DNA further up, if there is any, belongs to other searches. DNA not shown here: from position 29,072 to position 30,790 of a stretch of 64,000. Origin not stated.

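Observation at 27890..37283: Candidate undescribed envelope-glycan system: VWA-fused processive synthase, GT-C partner, catalytically dead GH18 and a Nod-like tailoring operon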

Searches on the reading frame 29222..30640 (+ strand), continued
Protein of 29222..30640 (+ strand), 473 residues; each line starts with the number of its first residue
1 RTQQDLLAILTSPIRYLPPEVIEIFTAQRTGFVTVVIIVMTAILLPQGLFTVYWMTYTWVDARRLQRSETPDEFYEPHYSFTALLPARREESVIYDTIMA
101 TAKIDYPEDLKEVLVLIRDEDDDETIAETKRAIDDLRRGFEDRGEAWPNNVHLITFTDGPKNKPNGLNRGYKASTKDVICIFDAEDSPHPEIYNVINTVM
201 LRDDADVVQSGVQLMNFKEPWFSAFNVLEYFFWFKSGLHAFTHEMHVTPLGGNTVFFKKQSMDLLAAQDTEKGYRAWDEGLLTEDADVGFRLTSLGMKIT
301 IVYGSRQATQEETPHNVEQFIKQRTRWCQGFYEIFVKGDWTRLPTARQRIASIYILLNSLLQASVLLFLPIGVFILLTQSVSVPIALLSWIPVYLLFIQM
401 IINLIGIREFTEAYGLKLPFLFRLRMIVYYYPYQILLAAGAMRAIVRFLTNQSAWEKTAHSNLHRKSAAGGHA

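Call 67: search_protein_families(library=pfam, proteins=[L010:105-2792:+, L011:7940-11353:+, L025:4204-7074:+, L009:2217-5018:+, L016:8543-11254:+], max_evalue=0.01)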
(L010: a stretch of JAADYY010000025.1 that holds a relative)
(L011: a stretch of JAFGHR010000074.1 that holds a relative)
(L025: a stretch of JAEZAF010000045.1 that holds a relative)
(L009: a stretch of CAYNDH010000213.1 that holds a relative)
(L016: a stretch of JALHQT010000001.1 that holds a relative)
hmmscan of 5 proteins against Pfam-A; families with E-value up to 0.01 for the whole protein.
L010:105-2792:+ (896 aa): 7 families
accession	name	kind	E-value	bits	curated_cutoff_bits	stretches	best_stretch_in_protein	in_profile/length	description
PF13641.12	Glyco_tranf_2_3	-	2.8e-34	119.6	27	1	528-757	3-229/230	Glycosyltransferase like family 2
PF01476.26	LysM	-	1.6e-22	79.6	20.9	2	118-161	1-43/43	LysM domain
PF13632.12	Glyco_trans_2_3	-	6.1e-19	69.1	27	1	616-826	2-193/198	Glycosyl transferase family group 2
PF00535.33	Glycos_transf_2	-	9.1e-12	45.7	23.3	1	530-656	2-122/168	Glycosyl transferase family 2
PF23457.1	LysM2_NFP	-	1.1e-07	32.2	36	1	118-161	8-54/56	NFP LysM2 domain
PF17957.7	Big_7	-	2e-05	25.6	24.1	1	296-345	20-69/70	Bacterial Ig domain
PF13506.12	Glyco_transf_21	-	0.0036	17.2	21.7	1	594-756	12-173/174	Glycosyl transferase family 21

L011:7940-11353:+ (1138 aa): 8 families
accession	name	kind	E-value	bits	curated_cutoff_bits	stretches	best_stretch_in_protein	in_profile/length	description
PF13641.12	Glyco_tranf_2_3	-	2.7e-38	132.7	27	1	764-993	3-229/230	Glycosyltransferase like family 2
PF08239.17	SH3_3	-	2e-21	76.3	27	3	118-175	2-50/54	Bacterial SH3 domain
PF13632.12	Glyco_trans_2_3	-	3.4e-20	73.1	27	1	852-1059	2-191/198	Glycosyl transferase family group 2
PF00535.33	Glycos_transf_2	-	2.4e-09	37.8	23.3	1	766-887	2-117/168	Glycosyl transferase family 2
PF17957.7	Big_7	-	2.6e-05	25.2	24.1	1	507-563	13-68/70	Bacterial Ig domain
PF13506.12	Glyco_transf_21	-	2.8e-05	24.1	21.7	1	832-991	14-172/174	Glycosyl transferase family 21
PF03552.20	Cellulose_synt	-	0.0027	16.7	24.7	1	932-1074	409-555/722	Cellulose synthase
PF06347.19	SH3_4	-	0.0076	16.4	24.1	0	117-172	3-48/56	Bacterial SH3 domain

L025:4204-7074:+ (957 aa): 10 families
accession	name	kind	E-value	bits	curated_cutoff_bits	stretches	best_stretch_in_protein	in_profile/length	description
PF13641.12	Glyco_tranf_2_3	-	1.6e-32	113.8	27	1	571-800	3-229/230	Glycosyltransferase like family 2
PF13632.12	Glyco_trans_2_3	-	7.4e-23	81.8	27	1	659-866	2-194/198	Glycosyl transferase family group 2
PF00092.34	VWA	-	8.7e-14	52.6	23.8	1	71-232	2-168/174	von Willebrand factor type A domain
PF13519.12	VWA_2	-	4.6e-12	46.9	27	1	71-170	1-106/107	von Willebrand factor type A domain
PF00535.33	Glycos_transf_2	-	6.6e-08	33.1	23.3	1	574-703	3-126/168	Glycosyl transferase family 2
PF13768.12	VWA_3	-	3.4e-07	30.9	27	1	71-223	3-153/155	von Willebrand factor type A domain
PF03552.20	Cellulose_synt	-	5.7e-05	22.3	24.7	1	739-880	409-554/722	Cellulose synthase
PF05762.20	VWA_CoxE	-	7.7e-05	22.7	26.4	1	66-182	54-171/222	VWA domain containing CoxE-like protein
PF13506.12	Glyco_transf_21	-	0.0012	18.8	21.7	1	636-798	11-172/174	Glycosyl transferase family 21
PF17957.7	Big_7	-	0.003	18.6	24.1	1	339-391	17-69/70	Bacterial Ig domain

L009:2217-5018:+ (934 aa): 9 families
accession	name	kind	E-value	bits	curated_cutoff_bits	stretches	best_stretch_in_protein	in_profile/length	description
PF13641.12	Glyco_tranf_2_3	-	1.1e-33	117.6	27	1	558-787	3-229/230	Glycosyltransferase like family 2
PF13632.12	Glyco_trans_2_3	-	8e-23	81.7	27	1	646-853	2-194/198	Glycosyl transferase family group 2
PF00092.34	VWA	-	4.2e-14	53.6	23.8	1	64-225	2-168/174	von Willebrand factor type A domain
PF13519.12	VWA_2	-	5.5e-12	46.7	27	1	64-163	1-106/107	von Willebrand factor type A domain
PF00535.33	Glycos_transf_2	-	6.3e-09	36.4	23.3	1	561-691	3-127/168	Glycosyl transferase family 2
PF13768.12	VWA_3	-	6.4e-07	30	27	1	64-216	3-153/155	von Willebrand factor type A domain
PF03552.20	Cellulose_synt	-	0.00018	20.6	24.7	1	726-867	409-554/722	Cellulose synthase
PF05762.20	VWA_CoxE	-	0.00023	21.1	26.4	1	55-175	50-171/222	VWA domain containing CoxE-like protein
PF13506.12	Glyco_transf_21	-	0.00094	19.1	21.7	1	623-785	11-172/174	Glycosyl transferase family 21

L016:8543-11254:+ (904 aa): 7 families
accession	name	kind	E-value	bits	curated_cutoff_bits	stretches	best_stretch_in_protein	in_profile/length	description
PF00535.33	Glycos_transf_2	-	2.3e-40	138.7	23.3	2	168-330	2-164/168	Glycosyl transferase family 2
PF13641.12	Glyco_tranf_2_3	-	6.5e-40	138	27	2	531-759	3-229/230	Glycosyltransferase like family 2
PF13632.12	Glyco_trans_2_3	-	2.4e-23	83.4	27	1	618-825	2-193/198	Glycosyl transferase family group 2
PF16697.10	Yop-YscD_cpl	-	6.4e-14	52.4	33.2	1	16-102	9-92/94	Inner membrane component of T3SS, cytoplasmic domain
PF00498.31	FHA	-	2e-13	51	20.7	1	26-94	1-67/67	FHA domain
PF10111.15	Glyco_tranf_2_2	-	7.9e-09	35.8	27.3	1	600-727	67-204/276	Glycosyltransferase like family 2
PF13506.12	Glyco_transf_21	-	1.1e-06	28.7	21.7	1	602-758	18-173/174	Glycosyl transferase family 21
